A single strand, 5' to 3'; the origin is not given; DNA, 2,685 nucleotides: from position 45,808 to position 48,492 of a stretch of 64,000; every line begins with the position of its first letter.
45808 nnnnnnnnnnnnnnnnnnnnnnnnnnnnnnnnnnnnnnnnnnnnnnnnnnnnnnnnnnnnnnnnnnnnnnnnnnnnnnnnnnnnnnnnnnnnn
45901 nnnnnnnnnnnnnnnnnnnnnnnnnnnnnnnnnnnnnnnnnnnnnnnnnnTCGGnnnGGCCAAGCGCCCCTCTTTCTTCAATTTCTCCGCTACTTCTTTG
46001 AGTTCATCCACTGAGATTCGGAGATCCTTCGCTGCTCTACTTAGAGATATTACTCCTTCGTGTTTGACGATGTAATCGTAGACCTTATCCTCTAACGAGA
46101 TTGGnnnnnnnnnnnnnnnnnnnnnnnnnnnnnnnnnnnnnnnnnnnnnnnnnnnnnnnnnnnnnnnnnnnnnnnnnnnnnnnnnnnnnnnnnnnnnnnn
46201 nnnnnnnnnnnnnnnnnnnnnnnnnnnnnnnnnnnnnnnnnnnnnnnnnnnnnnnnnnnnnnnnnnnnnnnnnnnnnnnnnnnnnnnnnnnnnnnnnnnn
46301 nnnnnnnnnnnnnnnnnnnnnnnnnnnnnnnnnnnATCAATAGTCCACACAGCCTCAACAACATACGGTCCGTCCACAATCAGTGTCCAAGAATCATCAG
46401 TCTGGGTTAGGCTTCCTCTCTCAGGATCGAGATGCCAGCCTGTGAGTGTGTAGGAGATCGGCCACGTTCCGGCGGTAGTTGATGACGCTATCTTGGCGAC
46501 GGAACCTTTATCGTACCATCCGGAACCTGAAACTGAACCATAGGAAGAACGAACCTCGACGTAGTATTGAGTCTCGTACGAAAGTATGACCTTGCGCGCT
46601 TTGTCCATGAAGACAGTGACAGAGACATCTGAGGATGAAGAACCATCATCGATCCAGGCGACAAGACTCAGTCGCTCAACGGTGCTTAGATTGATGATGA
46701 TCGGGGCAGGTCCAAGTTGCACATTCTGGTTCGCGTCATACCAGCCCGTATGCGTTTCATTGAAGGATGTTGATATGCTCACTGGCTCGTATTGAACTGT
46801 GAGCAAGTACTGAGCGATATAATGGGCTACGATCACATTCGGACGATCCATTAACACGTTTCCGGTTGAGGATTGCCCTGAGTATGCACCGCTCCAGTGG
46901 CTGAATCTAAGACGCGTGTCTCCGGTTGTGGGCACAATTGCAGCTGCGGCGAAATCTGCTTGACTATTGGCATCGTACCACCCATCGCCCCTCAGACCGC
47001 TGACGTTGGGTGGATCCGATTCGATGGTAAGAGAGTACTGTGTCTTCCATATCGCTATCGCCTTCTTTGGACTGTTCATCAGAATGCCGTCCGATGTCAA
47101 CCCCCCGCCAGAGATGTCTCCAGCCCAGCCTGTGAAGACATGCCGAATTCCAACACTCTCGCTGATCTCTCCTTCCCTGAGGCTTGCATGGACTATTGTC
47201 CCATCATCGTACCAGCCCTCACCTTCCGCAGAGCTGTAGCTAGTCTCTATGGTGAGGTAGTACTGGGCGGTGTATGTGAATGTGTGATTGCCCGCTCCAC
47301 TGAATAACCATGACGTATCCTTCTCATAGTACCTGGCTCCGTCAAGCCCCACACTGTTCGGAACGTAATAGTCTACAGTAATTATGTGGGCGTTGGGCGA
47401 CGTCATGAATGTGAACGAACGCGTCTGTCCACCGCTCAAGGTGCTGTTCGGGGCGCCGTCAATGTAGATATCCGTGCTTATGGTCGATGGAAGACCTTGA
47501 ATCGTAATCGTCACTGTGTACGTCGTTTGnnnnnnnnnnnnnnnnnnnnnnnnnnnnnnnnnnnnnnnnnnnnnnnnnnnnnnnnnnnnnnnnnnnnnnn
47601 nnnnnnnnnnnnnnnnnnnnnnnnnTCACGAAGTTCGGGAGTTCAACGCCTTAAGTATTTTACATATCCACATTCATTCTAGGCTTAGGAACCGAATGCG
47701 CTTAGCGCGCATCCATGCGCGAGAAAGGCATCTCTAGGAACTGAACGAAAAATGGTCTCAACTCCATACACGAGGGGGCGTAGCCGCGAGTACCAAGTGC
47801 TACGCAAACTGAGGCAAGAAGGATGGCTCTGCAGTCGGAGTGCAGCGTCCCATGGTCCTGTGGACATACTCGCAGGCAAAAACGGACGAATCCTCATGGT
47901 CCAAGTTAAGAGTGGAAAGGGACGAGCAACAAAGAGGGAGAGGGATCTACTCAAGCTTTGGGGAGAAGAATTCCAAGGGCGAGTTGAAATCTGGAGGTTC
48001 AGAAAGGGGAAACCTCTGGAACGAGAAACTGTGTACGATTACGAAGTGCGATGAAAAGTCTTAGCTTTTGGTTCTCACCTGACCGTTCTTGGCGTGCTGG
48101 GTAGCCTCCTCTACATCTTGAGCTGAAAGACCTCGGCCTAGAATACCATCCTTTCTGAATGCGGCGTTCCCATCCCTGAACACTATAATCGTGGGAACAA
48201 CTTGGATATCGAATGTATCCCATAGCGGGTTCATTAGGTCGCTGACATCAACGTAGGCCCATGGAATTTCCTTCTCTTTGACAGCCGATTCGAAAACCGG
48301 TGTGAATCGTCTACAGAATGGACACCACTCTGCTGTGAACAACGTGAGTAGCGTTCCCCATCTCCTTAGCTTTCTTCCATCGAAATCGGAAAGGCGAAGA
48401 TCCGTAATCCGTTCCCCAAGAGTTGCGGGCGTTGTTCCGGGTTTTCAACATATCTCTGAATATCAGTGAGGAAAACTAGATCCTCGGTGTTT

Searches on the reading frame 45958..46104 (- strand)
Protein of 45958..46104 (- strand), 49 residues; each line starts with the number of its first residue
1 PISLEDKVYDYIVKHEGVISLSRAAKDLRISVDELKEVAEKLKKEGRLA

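Call 79: search_solved_structures(query=A8, max_evalue=10, show_alignments=3)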
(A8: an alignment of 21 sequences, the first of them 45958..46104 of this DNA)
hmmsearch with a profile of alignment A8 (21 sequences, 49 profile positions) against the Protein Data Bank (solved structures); distinct sequences matched with E-value up to 10: 27.
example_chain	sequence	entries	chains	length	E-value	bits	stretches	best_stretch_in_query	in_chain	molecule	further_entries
5byo_A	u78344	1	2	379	9.4e-07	31.7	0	27-40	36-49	dTor_12x31L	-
4yxz_A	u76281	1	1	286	6.4e-06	29.1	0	27-40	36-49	dTor_9x31L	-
8vd6_A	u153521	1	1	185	0.00088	22.2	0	28-41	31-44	CAP REPEAT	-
4yxy_A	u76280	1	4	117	0.035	17.1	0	27-40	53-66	dTor_9x31L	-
2xvc_A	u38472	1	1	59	0.11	15.5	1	7-49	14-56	ESCRT-III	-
1xrx_A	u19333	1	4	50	0.42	13.7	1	3-19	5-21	SeqA protein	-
6nx2_A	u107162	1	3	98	0.73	12.9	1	26-43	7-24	Design construct AAA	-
4kp3_C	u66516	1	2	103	0.99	12.5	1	22-46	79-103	RILP-like protein 2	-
3zua_A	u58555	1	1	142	1.1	12.3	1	17-42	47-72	ALPHA-HEMOLYSIN TRANSLOCATION ATP-BINDING PROTEIN HLYB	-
3bja_A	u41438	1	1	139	1.1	12.3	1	13-47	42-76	Transcriptional regulator, MarR family, putative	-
1mkm_A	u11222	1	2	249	1.2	12.2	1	8-34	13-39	IclR transcriptional regulator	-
8w19_C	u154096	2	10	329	1.4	12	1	26-46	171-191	VP6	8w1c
7ane_e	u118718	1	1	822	1.6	11.8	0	20-38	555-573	uS10m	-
8a09_A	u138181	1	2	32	1.6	11.8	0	33-44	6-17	A hexameric barrel state of a de novo coiled-coil assembly: CC-Type2-(QgLaId)4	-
6nz1_A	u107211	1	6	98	1.7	11.7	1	26-43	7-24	Design construct XXA_GVDQ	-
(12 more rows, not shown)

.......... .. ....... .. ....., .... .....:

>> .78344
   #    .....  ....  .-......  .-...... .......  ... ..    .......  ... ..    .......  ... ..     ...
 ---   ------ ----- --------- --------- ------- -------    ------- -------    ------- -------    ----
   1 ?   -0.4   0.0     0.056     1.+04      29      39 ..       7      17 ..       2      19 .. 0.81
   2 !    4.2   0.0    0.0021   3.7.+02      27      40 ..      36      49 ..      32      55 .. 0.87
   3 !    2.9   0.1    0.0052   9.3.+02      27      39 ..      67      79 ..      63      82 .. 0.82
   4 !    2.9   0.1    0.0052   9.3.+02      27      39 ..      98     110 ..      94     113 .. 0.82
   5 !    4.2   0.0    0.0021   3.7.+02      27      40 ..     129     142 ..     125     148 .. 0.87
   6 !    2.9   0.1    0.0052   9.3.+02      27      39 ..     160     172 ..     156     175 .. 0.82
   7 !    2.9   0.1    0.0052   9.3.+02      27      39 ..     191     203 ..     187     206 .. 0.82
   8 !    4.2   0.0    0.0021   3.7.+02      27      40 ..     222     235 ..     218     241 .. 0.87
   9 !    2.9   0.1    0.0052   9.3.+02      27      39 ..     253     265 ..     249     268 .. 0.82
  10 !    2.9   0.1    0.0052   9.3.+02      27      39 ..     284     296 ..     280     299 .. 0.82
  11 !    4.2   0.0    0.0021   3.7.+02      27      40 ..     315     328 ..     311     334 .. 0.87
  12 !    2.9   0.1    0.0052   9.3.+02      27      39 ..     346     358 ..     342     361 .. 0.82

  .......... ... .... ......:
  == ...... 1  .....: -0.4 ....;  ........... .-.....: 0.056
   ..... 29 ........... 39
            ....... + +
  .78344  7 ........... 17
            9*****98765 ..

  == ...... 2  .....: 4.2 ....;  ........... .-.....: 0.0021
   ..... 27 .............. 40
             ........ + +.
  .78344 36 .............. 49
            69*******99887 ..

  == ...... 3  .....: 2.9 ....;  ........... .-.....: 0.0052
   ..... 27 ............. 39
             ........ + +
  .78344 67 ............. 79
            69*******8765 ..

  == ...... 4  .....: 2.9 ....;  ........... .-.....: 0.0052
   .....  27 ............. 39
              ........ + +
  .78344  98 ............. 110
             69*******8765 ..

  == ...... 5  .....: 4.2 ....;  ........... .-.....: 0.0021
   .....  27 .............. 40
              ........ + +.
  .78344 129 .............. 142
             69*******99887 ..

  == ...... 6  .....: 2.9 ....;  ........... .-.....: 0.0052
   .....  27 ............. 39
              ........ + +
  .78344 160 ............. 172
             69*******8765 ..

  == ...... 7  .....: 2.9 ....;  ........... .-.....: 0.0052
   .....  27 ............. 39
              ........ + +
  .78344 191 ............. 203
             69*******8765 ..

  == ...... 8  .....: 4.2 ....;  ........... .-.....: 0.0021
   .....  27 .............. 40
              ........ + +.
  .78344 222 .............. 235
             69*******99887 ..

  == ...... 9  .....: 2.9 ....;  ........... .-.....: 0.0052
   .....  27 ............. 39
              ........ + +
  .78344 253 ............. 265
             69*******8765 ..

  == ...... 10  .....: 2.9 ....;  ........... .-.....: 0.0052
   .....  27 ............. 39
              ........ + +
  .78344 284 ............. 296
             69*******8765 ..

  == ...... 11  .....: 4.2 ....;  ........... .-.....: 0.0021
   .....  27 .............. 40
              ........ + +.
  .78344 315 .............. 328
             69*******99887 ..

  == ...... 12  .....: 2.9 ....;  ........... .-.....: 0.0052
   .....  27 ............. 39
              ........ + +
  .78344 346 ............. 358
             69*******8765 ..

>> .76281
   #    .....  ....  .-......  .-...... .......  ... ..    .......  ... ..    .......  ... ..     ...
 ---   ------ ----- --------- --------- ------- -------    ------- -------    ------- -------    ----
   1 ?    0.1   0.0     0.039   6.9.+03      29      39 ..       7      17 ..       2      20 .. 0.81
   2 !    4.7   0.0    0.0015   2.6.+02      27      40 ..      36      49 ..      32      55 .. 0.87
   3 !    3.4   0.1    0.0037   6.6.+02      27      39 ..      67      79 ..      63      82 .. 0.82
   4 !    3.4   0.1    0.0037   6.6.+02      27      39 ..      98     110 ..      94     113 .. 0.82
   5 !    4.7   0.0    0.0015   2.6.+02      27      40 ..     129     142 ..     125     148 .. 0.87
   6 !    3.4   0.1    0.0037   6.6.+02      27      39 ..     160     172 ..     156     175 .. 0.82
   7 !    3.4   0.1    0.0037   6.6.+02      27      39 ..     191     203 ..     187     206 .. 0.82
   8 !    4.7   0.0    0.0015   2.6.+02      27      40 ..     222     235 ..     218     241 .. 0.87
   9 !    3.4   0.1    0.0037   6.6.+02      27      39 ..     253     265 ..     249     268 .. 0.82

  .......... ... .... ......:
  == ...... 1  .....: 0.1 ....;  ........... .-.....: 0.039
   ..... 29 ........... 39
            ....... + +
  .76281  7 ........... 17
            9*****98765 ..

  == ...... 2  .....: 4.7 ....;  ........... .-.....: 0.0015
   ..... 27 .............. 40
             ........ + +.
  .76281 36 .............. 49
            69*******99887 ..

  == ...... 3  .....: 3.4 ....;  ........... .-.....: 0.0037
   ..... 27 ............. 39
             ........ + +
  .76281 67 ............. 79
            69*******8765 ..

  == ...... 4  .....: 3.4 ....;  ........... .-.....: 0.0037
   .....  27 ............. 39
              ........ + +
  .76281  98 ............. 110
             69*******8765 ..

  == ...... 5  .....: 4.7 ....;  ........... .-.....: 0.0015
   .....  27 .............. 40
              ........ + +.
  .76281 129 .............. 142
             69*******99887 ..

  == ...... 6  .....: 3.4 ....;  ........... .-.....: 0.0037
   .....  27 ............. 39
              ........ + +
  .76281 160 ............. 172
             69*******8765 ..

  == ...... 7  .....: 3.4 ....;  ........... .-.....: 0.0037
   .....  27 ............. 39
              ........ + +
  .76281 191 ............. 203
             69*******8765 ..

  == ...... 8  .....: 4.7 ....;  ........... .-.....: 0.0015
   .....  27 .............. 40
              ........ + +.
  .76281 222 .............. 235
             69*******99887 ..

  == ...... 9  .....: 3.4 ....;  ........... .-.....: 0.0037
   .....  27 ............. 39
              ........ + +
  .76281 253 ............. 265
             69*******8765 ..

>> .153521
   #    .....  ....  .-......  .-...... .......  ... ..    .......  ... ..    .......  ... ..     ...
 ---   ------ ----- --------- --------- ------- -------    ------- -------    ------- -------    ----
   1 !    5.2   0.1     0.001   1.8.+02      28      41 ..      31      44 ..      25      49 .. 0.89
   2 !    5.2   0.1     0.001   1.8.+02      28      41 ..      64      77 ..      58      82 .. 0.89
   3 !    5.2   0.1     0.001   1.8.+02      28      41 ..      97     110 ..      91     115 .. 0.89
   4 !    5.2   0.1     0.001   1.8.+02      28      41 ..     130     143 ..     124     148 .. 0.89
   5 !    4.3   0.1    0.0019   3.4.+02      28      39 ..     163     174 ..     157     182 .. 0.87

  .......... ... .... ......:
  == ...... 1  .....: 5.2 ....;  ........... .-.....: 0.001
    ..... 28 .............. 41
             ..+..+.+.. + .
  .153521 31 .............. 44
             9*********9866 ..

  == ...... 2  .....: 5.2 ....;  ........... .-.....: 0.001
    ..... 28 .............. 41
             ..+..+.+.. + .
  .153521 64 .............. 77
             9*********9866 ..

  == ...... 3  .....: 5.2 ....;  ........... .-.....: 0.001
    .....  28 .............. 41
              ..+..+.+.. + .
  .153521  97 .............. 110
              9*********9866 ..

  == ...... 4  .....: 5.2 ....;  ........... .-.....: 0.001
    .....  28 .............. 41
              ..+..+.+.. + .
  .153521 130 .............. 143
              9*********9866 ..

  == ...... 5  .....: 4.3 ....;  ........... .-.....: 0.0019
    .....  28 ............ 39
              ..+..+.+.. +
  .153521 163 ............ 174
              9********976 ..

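Call 80: search_protein_families(library=pfam, alignment_id=A8, max_evalue=1)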
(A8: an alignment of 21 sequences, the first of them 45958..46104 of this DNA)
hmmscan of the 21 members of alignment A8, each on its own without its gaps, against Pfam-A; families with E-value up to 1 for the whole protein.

A. member 1, window:45958-46104:- (49 aa): 3 families
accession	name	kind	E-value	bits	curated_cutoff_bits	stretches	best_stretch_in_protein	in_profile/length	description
PF03374.19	ANT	-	0.066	14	25.3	1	8-36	13-41/108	Phage antirepressor protein KilAC domain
PF08784.17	RPA_C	-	0.12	13.5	22.6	1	5-47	53-98/106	Replication protein A C terminal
PF02042.20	RWP-RK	-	0.17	12.3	29.3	1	20-42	14-36/49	RWP-RK domain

B. families by the number of members that match (of 21 scanned): 44 families (the first 25 are shown)
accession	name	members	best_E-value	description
PF19187.6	HTH_PafC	13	0.0024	PafC helix-turn-helix domain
PF13412.12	HTH_24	11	0.00017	Winged helix-turn-helix DNA-binding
PF08784.17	RPA_C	6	0.00088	Replication protein A C terminal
PF01978.25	TrmB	5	0.00014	Sugar-specific transcriptional regulator TrmB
PF24409.1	wHTH-PRTase_assc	4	0.005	wHTH-PRTase associated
PF07848.18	PaaX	3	0.0017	PaaX-like protein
PF09012.17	FeoC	3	0.0057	FeoC like transcriptional regulator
PF13404.12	HTH_AsnC-type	3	0.0065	AsnC-type helix-turn-helix domain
PF24034.1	DUF7343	3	0.02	Domain of unknown function (DUF7343)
PF22451.2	NirdL-like_HTH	3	0.058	Siroheme decarboxylase NirDL-like HTH domain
PF03374.19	ANT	3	0.066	Phage antirepressor protein KilAC domain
PF12802.13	MarR_2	2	0.00031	MarR family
PF05225.22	HTH_psq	2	0.0081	helix-turn-helix, Psq domain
PF13518.12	HTH_28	2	0.021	Helix-turn-helix domain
PF13551.12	HTH_29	2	0.051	Winged helix-turn helix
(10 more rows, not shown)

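Call 81: search_solved_structures(query=A8, max_evalue=0.2, show_alignments=5)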
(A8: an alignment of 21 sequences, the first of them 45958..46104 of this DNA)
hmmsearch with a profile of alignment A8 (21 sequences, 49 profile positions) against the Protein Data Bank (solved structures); distinct sequences matched with E-value up to 0.2: 5.
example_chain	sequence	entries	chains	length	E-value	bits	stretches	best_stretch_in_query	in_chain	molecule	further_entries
5byo_A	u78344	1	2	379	9.4e-07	31.7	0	27-40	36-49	dTor_12x31L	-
4yxz_A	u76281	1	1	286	6.4e-06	29.1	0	27-40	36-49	dTor_9x31L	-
8vd6_A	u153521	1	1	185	0.00088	22.2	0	28-41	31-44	CAP REPEAT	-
4yxy_A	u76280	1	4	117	0.035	17.1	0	27-40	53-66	dTor_9x31L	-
2xvc_A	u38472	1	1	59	0.11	15.5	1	7-49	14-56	ESCRT-III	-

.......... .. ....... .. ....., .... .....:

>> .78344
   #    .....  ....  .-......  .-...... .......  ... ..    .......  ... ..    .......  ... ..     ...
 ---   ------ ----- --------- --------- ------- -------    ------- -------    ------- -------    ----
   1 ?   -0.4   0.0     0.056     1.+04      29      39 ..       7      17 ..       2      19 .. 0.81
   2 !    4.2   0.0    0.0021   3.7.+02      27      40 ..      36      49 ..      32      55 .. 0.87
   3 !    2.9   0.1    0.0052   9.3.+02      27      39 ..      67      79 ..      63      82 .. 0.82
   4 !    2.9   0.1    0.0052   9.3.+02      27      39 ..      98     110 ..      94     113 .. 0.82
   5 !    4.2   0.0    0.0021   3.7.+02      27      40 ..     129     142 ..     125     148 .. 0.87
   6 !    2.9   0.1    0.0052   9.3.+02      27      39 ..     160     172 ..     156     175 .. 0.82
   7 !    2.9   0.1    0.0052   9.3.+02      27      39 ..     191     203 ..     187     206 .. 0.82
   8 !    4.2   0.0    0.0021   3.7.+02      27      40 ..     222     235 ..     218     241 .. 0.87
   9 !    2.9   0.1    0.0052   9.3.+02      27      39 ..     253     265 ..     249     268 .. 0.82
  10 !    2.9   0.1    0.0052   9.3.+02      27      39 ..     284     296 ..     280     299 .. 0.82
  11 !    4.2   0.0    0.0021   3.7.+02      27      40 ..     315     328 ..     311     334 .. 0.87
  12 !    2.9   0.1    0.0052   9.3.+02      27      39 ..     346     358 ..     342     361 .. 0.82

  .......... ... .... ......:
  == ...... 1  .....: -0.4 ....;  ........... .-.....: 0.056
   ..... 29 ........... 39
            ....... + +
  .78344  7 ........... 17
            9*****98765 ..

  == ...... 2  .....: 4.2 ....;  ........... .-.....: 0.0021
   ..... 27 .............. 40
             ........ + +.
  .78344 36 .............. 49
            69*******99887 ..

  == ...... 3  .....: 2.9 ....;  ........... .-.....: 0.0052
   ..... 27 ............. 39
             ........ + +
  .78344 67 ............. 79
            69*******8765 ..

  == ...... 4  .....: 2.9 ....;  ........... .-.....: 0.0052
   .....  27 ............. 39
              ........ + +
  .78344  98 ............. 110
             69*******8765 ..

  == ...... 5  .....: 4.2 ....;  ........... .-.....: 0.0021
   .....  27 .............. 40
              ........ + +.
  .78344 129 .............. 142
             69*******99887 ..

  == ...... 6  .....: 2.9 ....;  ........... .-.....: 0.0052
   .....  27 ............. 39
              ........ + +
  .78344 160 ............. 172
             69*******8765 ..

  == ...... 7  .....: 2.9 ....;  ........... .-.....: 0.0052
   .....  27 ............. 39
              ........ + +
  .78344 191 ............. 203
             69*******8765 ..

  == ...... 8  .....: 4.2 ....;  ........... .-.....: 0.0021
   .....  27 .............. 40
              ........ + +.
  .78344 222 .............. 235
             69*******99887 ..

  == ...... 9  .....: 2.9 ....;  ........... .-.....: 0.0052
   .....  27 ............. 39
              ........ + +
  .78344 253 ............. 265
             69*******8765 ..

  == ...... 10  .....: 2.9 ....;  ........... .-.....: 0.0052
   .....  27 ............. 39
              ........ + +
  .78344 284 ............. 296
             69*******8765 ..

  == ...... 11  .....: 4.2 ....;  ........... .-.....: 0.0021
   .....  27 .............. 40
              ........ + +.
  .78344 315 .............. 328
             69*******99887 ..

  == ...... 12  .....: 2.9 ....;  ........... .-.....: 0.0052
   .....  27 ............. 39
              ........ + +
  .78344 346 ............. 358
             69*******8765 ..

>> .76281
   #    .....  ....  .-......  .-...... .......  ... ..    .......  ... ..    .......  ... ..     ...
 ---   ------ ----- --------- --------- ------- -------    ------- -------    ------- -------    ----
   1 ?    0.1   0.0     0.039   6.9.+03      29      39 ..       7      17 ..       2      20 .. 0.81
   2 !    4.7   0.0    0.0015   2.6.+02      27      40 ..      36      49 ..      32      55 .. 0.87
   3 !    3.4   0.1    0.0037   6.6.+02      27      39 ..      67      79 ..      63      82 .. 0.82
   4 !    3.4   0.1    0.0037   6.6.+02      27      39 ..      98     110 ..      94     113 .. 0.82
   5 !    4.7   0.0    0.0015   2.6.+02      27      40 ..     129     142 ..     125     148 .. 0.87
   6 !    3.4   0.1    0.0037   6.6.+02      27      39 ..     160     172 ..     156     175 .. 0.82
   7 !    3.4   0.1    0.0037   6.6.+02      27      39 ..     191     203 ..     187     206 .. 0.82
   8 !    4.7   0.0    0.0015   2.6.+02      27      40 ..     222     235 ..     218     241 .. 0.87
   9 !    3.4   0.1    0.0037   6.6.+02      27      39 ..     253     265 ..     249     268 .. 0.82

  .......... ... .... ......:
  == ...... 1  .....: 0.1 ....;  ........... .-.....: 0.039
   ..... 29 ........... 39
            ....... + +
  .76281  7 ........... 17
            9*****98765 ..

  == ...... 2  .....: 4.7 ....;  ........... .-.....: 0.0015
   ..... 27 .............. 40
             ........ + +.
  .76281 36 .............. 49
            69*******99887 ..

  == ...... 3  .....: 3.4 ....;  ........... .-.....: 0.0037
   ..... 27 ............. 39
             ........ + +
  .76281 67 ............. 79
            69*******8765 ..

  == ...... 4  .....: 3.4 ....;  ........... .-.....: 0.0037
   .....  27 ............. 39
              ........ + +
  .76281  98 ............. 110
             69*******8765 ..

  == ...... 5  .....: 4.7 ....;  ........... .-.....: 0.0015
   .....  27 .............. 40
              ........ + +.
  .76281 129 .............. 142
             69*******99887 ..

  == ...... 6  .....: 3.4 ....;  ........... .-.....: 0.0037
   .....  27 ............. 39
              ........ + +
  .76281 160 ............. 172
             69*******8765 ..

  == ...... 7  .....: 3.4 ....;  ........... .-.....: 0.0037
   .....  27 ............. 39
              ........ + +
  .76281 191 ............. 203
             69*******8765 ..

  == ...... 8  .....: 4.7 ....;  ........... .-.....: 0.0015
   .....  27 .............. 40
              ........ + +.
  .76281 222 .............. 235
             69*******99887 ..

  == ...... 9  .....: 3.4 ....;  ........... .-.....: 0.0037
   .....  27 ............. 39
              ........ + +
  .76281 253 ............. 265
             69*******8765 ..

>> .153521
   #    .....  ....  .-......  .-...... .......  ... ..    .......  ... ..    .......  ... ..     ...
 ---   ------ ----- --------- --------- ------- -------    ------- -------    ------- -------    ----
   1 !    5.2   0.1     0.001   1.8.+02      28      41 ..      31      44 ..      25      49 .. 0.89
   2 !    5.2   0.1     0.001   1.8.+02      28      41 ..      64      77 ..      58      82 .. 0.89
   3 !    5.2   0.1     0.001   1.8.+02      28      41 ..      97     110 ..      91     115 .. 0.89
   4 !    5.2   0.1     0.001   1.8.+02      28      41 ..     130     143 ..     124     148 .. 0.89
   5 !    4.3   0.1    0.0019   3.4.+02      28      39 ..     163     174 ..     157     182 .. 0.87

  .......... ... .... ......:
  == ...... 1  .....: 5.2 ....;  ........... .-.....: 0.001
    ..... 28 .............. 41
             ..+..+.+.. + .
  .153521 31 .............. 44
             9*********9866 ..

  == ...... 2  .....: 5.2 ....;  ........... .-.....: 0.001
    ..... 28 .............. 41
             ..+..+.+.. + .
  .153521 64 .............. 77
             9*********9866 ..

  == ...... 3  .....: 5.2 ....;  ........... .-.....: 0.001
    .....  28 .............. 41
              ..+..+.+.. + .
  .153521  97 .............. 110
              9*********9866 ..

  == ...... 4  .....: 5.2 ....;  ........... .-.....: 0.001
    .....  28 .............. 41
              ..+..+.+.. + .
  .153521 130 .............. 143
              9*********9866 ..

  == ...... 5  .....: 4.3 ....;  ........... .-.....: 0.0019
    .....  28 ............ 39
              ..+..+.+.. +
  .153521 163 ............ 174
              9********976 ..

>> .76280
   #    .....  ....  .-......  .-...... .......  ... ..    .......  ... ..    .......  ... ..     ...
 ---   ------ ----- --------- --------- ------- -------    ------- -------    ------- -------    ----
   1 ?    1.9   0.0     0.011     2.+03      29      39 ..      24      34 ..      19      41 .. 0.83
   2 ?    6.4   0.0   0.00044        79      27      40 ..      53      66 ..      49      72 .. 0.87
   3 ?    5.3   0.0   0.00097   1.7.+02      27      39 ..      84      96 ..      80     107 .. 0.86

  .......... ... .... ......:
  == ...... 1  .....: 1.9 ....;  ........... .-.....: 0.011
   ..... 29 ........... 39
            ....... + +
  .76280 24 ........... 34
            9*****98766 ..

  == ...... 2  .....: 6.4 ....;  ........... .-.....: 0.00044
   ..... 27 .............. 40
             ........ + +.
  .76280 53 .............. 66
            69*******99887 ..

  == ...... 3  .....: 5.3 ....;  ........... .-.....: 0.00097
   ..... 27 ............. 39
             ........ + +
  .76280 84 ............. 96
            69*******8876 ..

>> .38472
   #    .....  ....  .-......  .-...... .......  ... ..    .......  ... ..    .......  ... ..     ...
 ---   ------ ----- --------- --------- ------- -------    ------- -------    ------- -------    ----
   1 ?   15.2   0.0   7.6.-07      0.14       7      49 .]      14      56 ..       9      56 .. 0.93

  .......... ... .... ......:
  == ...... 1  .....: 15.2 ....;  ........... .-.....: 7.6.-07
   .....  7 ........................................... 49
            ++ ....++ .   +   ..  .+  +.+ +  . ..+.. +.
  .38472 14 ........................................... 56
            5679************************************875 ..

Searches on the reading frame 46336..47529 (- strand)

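Call 72: search_protein_families(library=pfam, proteins=[window:46336-47529:-], max_evalue=1)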
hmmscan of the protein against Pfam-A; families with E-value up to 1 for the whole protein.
window:46336-47529:- (398 aa): 4 families
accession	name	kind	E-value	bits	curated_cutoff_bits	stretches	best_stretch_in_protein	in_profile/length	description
PF18998.6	Flg_new_2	-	2.8e-05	24.5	23.6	1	324-396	3-70/73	Divergent InlB B-repeat domain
PF09134.16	Invasin_D3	-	0.29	12.1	33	0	294-364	16-84/98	Invasin, domain 3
PF13157.11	Enas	-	0.51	10.8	22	0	5-41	44-82/112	Endospore appendages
PF14627.12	DUF4453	-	0.61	10.7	26.1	0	321-346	76-101/109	Domain of unknown function (DUF4453)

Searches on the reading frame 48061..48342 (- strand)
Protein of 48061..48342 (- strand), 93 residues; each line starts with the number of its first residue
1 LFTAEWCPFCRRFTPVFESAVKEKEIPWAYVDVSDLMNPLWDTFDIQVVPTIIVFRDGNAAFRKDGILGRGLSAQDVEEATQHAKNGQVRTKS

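Call 64: search_protein_families(library=pfam, proteins=[window:48061-48342:-], max_evalue=0.01)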
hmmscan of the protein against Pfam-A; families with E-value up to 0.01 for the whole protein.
window:48061-48342:- (93 aa): 5 families
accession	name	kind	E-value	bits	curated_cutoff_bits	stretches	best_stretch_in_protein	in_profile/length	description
PF00085.26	Thioredoxin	-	1.3e-10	41.6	23.5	1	2-66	25-90/103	Thioredoxin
PF13098.12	Thioredoxin_2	-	3.7e-05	24.5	27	1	1-66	11-93/104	Thioredoxin-like domain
PF13905.12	Thioredoxin_8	-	0.00062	20.5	27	0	1-22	7-28/94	Thioredoxin-like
PF13192.12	Thioredoxin_3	-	0.002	18.6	24.8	1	7-54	10-55/76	Thioredoxin domain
PF13728.12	TraF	-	0.002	18.4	23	1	1-76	135-217/224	F plasmid transfer operon protein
